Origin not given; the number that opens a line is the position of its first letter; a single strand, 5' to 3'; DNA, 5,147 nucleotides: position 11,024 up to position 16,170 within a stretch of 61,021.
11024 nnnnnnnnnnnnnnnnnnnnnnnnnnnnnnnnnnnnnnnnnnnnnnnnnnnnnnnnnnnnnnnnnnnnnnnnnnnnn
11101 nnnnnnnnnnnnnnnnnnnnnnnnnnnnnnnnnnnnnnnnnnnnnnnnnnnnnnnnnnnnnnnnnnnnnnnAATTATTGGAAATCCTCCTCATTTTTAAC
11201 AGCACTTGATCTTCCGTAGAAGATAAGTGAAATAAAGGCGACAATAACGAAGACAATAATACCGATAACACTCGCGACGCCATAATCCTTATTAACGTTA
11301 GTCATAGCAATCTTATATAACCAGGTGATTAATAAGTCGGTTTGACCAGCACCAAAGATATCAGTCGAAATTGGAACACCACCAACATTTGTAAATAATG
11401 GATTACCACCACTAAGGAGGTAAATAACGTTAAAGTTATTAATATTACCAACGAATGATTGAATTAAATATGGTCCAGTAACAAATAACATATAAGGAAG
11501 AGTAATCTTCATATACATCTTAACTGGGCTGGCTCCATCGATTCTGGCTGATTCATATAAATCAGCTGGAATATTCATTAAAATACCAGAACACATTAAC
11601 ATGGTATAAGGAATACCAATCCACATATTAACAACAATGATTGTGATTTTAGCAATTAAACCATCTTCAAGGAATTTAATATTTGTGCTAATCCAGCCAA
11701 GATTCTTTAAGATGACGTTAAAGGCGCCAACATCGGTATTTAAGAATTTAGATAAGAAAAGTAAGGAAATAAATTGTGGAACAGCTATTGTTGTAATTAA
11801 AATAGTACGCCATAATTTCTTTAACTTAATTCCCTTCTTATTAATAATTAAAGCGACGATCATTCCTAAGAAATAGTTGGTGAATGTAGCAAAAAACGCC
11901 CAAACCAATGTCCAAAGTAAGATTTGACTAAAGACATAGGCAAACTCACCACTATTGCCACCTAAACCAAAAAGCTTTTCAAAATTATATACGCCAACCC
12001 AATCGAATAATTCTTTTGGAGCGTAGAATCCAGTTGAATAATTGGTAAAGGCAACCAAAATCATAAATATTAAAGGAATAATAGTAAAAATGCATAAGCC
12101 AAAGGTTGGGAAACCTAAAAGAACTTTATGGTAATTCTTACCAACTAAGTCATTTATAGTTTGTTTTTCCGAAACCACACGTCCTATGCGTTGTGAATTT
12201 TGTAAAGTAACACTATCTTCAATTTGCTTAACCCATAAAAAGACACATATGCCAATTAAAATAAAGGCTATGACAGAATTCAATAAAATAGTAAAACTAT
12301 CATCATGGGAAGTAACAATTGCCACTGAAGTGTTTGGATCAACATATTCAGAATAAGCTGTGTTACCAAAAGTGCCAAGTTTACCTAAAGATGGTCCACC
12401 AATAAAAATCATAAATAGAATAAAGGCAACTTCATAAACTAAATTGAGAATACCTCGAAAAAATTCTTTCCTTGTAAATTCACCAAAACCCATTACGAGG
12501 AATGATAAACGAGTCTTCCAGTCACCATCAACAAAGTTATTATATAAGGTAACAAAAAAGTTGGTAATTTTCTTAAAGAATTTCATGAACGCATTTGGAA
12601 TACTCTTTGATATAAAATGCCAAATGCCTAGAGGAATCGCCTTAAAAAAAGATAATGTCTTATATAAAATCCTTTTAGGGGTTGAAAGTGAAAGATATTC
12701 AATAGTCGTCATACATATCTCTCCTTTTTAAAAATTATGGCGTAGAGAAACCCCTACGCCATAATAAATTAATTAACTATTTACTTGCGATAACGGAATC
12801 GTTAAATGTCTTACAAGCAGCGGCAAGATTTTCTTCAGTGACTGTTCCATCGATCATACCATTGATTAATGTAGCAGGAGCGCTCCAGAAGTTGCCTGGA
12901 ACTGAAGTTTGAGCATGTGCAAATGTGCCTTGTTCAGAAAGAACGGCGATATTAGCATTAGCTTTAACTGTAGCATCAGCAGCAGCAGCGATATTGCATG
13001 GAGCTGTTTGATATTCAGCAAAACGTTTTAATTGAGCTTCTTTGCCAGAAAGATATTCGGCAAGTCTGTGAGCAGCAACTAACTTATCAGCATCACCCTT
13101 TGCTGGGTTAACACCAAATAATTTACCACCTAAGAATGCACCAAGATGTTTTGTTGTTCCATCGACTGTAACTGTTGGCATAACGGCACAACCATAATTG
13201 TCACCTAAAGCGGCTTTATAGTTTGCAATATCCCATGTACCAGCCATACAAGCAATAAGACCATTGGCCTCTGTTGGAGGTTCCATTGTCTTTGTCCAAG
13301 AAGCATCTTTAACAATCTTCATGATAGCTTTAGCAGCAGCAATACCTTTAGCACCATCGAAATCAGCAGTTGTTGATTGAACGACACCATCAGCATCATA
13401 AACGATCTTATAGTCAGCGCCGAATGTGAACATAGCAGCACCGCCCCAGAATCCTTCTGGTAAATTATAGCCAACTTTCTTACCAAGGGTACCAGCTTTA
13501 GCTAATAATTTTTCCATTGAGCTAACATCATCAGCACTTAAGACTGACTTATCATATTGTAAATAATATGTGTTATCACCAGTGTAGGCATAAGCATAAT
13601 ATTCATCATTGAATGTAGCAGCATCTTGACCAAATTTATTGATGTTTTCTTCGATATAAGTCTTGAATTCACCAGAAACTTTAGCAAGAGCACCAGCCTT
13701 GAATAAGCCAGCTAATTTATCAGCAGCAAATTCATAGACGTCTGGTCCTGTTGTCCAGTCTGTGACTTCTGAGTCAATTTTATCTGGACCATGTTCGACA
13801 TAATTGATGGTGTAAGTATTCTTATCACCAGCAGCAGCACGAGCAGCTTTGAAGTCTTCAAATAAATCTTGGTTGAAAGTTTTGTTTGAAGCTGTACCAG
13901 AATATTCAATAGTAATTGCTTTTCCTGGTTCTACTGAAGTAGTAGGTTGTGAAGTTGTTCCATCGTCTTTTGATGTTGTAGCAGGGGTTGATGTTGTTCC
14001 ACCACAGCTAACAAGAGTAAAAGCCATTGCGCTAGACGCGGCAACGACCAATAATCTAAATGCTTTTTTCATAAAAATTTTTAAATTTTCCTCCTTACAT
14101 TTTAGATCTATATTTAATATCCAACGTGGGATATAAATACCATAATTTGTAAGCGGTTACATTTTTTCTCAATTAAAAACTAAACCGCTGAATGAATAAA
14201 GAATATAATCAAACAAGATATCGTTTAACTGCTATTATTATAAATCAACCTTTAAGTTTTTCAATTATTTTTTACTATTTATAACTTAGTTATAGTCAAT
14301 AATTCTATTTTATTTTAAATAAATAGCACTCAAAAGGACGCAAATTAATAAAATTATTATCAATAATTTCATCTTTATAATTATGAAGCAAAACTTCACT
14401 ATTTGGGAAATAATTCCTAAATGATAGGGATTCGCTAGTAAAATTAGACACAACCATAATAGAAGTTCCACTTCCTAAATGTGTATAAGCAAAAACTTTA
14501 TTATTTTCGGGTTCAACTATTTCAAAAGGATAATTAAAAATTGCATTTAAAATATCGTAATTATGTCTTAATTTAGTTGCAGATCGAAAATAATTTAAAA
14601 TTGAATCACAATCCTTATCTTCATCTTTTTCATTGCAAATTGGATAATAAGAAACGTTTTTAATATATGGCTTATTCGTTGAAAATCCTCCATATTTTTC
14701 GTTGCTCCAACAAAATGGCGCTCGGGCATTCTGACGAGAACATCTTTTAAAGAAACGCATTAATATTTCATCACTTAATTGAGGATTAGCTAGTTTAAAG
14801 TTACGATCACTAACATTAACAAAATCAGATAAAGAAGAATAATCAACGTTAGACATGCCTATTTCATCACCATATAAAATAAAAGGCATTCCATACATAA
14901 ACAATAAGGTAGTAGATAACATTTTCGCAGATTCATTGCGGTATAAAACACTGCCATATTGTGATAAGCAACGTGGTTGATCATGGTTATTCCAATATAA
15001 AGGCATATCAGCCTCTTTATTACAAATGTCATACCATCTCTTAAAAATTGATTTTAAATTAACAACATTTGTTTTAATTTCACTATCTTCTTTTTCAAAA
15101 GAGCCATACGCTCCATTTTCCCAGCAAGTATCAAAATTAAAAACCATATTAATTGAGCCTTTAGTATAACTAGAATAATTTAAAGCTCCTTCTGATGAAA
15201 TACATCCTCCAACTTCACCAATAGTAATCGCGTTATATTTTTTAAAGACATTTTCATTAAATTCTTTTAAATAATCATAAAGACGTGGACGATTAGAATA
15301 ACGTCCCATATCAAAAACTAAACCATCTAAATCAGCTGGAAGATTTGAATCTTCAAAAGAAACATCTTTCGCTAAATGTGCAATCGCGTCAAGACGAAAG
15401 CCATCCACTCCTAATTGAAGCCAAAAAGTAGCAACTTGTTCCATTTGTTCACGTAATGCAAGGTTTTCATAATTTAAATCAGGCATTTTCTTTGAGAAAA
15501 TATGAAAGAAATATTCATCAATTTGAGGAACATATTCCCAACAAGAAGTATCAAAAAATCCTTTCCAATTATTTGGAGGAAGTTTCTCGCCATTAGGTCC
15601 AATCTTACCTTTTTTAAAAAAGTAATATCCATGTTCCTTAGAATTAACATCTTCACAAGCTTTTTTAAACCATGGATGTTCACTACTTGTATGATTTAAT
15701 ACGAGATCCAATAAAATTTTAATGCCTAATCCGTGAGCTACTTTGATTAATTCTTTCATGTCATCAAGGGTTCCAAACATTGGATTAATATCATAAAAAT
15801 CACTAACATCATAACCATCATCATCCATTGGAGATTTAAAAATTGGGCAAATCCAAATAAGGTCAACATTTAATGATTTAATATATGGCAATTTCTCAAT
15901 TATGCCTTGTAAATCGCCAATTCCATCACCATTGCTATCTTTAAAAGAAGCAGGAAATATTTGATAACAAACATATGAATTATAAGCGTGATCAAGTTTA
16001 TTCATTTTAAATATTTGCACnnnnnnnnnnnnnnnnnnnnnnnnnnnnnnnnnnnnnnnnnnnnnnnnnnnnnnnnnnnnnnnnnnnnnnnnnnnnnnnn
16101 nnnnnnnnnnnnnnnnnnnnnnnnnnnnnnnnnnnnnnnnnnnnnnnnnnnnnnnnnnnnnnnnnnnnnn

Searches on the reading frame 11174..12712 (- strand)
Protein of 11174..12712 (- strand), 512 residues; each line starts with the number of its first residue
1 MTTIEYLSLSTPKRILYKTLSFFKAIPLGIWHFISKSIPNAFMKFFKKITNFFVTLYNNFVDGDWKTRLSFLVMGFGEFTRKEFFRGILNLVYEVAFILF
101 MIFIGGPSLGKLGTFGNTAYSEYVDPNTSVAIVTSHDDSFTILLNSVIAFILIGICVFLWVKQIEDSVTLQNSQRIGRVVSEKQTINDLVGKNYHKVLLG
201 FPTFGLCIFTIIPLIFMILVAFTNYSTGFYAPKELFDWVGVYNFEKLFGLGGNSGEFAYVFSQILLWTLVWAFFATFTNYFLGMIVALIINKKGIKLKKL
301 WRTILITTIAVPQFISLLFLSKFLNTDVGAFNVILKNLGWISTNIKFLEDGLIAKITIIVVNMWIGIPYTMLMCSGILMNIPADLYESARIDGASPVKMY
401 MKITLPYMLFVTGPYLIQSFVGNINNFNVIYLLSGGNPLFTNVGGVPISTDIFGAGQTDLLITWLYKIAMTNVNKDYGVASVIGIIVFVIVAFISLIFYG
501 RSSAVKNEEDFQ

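Call 54: search_protein_families(library=pfam, proteins=[window:11174-12712:-], max_evalue=0.00001)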
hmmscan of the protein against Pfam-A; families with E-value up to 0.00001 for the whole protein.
window:11174-12712:- (512 aa): 1 family
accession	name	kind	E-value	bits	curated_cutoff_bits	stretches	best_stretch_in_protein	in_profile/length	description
PF00528.27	BPD_transp_1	-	1.2e-15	58.2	26.4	1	281-499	3-175/184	Binding-protein-dependent transport system inner membrane component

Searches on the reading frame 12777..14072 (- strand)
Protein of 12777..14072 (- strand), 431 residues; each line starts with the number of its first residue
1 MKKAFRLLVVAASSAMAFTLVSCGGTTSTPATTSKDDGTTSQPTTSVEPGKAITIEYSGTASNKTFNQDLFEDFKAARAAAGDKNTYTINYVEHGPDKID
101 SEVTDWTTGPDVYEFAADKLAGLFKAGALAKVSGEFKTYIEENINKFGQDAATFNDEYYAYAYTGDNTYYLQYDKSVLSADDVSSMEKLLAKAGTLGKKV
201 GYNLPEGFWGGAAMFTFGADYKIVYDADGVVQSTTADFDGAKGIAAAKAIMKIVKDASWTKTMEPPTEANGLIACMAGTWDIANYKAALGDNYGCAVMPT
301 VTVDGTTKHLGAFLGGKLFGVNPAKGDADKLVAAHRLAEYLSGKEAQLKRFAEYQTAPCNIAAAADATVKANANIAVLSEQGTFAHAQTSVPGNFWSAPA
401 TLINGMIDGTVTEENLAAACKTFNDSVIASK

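Call 54: search_protein_families(library=pfam, proteins=[window:12777-14072:-], max_evalue=0.00001)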
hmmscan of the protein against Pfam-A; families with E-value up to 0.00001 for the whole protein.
window:12777-14072:- (431 aa): 1 family
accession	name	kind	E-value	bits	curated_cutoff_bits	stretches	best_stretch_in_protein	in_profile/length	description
PF13416.11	SBP_bac_8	-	7.1e-22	78.9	27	1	84-375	9-277/279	Bacterial extracellular solute-binding protein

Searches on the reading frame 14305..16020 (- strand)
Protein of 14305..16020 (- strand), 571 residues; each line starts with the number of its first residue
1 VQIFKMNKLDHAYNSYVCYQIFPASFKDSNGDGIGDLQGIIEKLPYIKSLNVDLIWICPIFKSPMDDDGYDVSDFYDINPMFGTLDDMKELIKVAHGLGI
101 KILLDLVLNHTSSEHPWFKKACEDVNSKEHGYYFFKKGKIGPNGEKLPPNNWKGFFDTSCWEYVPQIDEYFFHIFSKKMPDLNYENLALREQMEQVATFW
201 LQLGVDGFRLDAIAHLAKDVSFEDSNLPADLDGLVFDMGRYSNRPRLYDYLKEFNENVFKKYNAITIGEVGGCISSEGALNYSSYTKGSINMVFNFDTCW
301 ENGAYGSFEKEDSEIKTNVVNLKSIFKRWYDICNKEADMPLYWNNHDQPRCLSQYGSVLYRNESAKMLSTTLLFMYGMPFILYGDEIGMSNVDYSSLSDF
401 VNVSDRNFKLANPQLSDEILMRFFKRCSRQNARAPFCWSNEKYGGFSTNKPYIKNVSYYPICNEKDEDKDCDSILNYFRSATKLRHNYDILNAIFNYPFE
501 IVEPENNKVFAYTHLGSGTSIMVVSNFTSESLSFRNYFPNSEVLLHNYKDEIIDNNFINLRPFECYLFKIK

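Call 23: search_protein_families(library=pfam, proteins=[window:14305-16020:-], max_evalue=0.00001)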
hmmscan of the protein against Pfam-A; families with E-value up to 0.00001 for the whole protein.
window:14305-16020:- (571 aa): 1 family
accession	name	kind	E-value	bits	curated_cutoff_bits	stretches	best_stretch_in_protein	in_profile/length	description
PF00128.31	Alpha-amylase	-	3.3e-125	419.2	22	1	20-492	1-444/446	Alpha amylase, catalytic domain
